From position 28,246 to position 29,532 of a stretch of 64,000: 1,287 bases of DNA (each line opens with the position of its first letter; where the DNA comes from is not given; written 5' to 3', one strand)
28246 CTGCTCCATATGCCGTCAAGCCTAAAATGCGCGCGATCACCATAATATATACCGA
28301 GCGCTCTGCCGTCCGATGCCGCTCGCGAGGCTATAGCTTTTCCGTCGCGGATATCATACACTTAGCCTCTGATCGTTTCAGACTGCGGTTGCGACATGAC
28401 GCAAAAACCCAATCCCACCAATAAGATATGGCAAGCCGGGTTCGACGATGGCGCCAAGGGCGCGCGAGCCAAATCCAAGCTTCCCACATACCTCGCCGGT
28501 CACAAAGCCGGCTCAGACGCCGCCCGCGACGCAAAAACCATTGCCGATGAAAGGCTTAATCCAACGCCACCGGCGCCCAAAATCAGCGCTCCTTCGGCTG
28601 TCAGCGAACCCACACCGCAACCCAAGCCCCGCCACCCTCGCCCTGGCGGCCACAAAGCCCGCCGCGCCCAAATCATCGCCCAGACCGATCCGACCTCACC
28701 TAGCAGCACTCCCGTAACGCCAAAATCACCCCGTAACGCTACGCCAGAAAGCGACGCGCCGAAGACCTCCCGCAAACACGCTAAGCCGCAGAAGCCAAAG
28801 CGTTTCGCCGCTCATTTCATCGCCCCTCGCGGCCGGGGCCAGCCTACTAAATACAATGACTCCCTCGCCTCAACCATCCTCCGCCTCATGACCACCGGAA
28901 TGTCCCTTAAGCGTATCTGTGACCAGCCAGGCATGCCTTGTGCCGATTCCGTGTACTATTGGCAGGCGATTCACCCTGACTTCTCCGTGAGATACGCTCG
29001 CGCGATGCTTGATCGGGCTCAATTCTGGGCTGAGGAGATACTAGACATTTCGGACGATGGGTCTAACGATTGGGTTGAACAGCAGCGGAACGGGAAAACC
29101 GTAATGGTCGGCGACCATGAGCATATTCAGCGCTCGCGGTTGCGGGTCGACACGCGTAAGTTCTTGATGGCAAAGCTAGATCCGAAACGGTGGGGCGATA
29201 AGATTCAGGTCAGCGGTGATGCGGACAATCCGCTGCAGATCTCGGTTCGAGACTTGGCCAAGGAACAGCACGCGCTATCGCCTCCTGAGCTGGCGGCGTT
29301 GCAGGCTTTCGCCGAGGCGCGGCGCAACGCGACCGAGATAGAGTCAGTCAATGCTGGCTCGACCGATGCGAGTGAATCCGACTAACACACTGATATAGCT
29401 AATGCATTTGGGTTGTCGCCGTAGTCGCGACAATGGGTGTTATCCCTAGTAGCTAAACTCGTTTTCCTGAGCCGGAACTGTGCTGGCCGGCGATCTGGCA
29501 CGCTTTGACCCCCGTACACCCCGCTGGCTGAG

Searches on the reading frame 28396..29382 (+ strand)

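Call 36: search_protein_families(library=pfam, proteins=[window:28396-29382:+], max_evalue=0.001)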
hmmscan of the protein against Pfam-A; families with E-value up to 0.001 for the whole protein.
window:28396-29382:+ (329 aa): 1 family
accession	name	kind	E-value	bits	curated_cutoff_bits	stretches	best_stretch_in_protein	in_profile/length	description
PF20901.3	Sf6_terminase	-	2.2e-31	108.5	27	1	153-272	1-105/106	Bacteriophage Sf6, terminase small subunit-like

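Call 81: search_protein_families(library=phrogs, proteins=[window:28396-29382:+], max_evalue=0.001)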
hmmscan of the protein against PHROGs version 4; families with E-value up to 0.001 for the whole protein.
window:28396-29382:+ (329 aa): 1 family
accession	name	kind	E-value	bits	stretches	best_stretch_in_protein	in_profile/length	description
phrog_1482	-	head and packaging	1.2e-35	123.3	1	146-288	8-135/147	terminase small subunit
